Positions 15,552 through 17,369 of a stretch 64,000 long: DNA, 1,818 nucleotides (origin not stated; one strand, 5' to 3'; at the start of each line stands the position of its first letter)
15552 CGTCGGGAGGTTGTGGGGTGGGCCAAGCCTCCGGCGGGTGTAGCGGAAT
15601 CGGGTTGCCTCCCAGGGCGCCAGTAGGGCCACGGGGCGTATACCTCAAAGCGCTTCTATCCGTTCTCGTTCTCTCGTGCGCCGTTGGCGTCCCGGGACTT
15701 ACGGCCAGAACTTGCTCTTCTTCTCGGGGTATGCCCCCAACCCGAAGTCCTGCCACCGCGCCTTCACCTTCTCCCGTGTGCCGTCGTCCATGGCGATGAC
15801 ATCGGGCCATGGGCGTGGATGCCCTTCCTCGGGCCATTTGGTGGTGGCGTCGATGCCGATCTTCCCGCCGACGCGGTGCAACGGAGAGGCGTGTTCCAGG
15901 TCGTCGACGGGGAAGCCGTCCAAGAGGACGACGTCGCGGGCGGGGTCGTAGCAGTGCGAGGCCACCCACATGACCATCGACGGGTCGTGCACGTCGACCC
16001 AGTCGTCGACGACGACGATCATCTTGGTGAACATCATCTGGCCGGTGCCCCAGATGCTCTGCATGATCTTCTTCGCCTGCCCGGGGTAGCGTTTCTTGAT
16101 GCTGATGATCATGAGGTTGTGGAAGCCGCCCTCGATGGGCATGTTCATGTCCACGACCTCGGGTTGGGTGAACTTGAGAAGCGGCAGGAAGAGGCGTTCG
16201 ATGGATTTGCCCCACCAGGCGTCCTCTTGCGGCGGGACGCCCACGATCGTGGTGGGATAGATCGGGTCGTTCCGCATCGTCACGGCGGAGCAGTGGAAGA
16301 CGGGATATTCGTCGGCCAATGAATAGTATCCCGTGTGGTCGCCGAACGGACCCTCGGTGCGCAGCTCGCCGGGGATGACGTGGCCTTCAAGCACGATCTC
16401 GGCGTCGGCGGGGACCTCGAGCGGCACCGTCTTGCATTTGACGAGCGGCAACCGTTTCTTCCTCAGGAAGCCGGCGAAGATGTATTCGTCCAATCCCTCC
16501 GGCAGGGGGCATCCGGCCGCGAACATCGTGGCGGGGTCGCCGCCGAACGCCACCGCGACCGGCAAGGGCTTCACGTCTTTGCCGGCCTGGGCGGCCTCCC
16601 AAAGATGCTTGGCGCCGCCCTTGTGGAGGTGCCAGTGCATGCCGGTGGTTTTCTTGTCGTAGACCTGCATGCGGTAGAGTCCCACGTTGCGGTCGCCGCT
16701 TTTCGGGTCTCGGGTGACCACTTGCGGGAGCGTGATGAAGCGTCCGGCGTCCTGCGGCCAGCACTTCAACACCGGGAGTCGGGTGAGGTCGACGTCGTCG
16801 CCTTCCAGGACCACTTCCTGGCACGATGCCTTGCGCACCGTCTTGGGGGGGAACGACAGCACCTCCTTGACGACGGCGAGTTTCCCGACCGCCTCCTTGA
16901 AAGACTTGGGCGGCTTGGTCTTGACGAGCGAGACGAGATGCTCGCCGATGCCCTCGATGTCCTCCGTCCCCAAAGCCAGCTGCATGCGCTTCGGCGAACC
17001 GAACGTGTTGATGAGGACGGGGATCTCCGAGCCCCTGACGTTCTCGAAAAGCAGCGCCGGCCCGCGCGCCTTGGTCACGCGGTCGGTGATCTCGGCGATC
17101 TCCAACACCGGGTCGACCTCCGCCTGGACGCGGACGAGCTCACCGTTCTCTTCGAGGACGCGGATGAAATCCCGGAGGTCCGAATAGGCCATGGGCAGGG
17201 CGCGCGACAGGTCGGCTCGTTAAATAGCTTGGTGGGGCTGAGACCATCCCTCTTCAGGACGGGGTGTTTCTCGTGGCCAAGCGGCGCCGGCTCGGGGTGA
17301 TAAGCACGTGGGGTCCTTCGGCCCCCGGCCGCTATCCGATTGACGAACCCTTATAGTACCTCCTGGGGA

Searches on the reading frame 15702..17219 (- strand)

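Call 11: search_protein_families(library=pfam, proteins=[window:15702-17219:-], max_evalue=0.001)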
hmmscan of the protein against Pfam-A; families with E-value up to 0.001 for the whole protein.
window:15702-17219:- (506 aa): 3 families
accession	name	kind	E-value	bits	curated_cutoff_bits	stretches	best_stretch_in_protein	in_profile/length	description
PF01977.22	UbiD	-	4e-90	301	23.3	1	127-329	2-206/206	3-octaprenyl-4-hydroxybenzoate carboxy-lyase Rift-related domain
PF20696.2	UbiD_C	-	3.6e-43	147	24.2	1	335-458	2-127/127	3-octaprenyl-4-hydroxybenzoate carboxy-lyase C-terminal domain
PF20695.2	UbiD_N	-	2.7e-27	95.1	24.3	1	20-92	2-75/78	3-octaprenyl-4-hydroxybenzoate carboxy-lyase N-terminal domain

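Call 20: search_protein_families(library=ncbifam, proteins=[window:15702-17192:-], max_evalue=0.00001)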
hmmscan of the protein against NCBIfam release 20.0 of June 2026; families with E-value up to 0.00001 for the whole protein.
window:15702-17192:- (497 aa): 7 families
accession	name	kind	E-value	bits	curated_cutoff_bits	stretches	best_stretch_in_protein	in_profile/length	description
TIGR03701.1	mena_SCO4490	equivalog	4.4e-188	625.4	495.9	1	8-444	1-433/433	menaquinone biosynthesis decarboxylase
TIGR00148.1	TIGR00148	subfamily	3.2e-156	520.4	244.85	1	6-452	1-438/438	UbiD family decarboxylase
NF008175.0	PRK10922.1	equivalog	6e-148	493.4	788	1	1-484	4-489/497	4-hydroxy-3-polyprenylbenzoate decarboxylase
NF041204.1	VdcC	exception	1e-85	287.9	650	1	3-456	1-442/467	non-oxidative hydroxyarylic acid decarboxylases subunit C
TIGR02724.1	phenyl_P_beta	equivalog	4.2e-56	190.3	468.95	1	5-485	2-471/472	phenylphosphate carboxylase subunit beta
NF041219.1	BagN_FevL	exception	1.1e-48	166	1000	1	2-322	16-330/502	bagremycin/ferroverdin biosynthesis UbiD family decarboxylase BagN/FevL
TIGR02723.1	phenyl_P_alpha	equivalog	6.5e-45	153.6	564.6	1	5-440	9-430/485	phenylphosphate carboxylase subunit alpha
